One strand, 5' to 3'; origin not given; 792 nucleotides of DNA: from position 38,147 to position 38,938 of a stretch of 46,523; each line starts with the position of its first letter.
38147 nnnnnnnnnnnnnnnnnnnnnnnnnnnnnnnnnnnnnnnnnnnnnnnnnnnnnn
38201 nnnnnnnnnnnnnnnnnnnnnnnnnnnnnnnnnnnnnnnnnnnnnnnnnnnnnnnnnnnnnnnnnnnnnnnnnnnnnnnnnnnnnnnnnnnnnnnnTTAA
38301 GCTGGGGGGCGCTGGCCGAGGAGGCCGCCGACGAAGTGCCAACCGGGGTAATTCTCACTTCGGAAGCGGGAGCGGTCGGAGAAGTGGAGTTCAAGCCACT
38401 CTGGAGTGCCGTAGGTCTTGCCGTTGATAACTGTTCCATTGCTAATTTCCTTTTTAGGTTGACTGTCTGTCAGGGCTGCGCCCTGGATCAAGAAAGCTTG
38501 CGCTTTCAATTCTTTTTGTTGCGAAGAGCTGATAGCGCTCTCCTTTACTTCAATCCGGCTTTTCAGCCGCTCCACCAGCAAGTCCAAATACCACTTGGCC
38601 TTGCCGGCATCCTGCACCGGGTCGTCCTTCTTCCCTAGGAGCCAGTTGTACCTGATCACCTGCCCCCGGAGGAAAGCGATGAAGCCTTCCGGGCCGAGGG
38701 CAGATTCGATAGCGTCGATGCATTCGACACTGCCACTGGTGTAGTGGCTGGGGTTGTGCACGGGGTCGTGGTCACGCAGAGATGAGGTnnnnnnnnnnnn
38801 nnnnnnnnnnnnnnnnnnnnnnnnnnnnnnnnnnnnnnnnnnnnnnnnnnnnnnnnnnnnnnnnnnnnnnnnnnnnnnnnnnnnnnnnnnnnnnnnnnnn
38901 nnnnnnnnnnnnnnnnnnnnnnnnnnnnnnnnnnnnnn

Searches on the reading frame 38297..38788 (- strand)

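Call 79: search_protein_families(library=pfam, proteins=[window:38297-38788:-], max_evalue=0.01)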
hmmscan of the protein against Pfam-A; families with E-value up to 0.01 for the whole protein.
window:38297-38788:- (163 aa): 1 family
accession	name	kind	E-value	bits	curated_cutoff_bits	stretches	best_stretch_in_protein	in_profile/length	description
PF11753.13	DUF3310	-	4.7e-15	55.8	24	1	10-69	1-60/60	Protein of unknwon function (DUF3310)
